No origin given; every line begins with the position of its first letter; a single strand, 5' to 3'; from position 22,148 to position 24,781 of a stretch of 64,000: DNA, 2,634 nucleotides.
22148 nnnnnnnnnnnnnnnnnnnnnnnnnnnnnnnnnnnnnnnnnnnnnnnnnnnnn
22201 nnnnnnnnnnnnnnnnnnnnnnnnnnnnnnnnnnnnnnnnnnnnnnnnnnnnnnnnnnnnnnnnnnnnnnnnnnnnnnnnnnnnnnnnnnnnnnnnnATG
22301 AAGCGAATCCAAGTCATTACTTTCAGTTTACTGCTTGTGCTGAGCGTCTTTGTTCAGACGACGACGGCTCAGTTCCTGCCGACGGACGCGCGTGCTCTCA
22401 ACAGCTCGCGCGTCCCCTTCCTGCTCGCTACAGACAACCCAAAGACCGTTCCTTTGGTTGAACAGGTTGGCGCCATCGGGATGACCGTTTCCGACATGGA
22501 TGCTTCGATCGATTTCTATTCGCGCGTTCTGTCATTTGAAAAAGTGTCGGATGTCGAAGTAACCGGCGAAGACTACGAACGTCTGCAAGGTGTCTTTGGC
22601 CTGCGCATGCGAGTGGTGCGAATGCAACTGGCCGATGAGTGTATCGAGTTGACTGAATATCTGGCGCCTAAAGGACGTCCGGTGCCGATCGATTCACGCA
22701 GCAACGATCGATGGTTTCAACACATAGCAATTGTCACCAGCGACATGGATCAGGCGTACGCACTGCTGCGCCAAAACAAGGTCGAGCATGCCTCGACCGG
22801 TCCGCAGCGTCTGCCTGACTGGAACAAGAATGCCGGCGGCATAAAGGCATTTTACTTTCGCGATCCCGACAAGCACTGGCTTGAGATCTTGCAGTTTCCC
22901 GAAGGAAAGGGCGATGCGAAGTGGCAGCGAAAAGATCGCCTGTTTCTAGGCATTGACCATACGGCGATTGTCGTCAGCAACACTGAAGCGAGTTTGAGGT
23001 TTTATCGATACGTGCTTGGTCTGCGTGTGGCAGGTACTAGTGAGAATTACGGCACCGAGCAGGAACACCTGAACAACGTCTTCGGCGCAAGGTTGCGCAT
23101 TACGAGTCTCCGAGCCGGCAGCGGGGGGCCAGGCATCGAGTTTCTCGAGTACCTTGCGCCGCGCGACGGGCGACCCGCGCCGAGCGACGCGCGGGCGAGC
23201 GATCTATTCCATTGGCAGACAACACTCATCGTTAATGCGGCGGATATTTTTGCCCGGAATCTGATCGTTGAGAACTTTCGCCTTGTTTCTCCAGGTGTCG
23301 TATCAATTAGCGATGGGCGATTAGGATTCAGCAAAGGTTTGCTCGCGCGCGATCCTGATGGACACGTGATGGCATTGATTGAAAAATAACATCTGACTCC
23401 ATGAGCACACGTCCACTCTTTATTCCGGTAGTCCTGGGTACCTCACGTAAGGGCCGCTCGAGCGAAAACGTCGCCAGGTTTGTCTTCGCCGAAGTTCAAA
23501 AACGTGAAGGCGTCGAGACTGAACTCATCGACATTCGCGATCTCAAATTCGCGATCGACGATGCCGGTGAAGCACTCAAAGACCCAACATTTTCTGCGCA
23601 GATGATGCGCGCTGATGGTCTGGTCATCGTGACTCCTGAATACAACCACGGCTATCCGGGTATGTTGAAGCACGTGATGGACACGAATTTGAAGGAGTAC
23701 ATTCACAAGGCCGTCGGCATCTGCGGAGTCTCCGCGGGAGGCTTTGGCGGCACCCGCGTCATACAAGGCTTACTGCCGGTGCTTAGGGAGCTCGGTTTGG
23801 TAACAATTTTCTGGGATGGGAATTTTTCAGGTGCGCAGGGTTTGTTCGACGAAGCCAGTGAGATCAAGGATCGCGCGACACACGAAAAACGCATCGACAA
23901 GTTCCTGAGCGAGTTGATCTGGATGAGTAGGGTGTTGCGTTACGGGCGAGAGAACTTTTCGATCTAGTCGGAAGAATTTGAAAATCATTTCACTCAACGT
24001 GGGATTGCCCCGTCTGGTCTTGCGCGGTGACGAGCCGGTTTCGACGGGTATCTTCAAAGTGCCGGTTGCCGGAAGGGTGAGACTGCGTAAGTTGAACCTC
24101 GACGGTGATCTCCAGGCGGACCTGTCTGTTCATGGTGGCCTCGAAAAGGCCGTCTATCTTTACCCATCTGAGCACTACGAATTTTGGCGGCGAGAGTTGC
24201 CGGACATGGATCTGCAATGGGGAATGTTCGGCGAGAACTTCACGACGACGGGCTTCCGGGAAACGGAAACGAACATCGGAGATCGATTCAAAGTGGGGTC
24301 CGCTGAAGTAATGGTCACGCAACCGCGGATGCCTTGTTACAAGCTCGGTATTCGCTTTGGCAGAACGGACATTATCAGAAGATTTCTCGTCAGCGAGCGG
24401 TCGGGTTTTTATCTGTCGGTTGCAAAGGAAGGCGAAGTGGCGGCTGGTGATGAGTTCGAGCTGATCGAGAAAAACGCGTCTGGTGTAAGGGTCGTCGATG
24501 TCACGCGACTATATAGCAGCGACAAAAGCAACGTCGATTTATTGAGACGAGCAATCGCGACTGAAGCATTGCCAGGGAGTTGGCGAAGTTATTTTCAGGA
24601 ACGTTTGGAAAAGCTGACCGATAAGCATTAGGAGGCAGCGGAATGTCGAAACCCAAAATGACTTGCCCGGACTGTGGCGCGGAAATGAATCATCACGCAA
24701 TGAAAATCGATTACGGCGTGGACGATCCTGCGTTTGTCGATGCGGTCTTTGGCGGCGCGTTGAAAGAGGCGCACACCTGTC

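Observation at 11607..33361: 22-kb, almost entirely + strand block shares the end architecture of the Rhs element: tandem accretion of integrase-less islands at tRNA-Lys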

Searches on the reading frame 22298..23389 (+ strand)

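Call 11: search_protein_families(library=pfam, proteins=[window:22298-23389:+])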
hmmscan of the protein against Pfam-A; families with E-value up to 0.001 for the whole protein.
window:22298-23389:+ (363 aa): 3 families
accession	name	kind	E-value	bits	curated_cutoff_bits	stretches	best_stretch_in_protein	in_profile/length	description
PF00903.31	Glyoxalase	-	3.9e-22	79.4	20.6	2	58-197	3-121/121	Glyoxalase/Bleomycin resistance protein/Dioxygenase superfamily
PF13669.12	Glyoxalase_4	-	6.7e-10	39.7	27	1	60-171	3-100/109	Glyoxalase/Bleomycin resistance protein/Dioxygenase superfamily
PF22677.2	Ble-like_N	-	0.00074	19.7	24.5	0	222-251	5-35/41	Bleomycin resistance protein-like N-terminal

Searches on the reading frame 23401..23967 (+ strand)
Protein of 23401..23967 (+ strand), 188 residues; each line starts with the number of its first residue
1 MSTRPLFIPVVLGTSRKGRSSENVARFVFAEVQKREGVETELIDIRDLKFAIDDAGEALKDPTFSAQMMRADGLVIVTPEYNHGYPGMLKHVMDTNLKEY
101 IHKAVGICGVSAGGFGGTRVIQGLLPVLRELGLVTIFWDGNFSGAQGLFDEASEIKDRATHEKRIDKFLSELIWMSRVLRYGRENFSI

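Call 11: search_protein_families(library=pfam, proteins=[window:23401-23967:+])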
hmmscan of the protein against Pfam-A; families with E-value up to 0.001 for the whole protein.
window:23401-23967:+ (188 aa): 2 families
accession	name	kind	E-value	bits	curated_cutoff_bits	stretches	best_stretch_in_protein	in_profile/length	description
PF03358.20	FMN_red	-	1.5e-27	96.5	24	1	10-136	5-140/152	NADPH-dependent FMN reductase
PF02525.22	Flavodoxin_2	-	4.4e-06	27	27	1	14-96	9-103/198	Flavodoxin-like fold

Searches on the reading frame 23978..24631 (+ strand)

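Call 11: search_protein_families(library=pfam, proteins=[window:23978-24631:+])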
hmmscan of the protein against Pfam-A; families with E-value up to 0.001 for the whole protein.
window:23978-24631:+ (217 aa): 2 families
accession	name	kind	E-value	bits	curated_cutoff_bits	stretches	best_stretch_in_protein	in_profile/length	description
PF03473.23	MOSC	-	1.6e-34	118.9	22.7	1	49-160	2-119/120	MOSC domain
PF03475.19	YiiM_3-alpha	-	9.7e-09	35.4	22.7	1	174-212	5-43/44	YiiM-like, 3-alpha helix domain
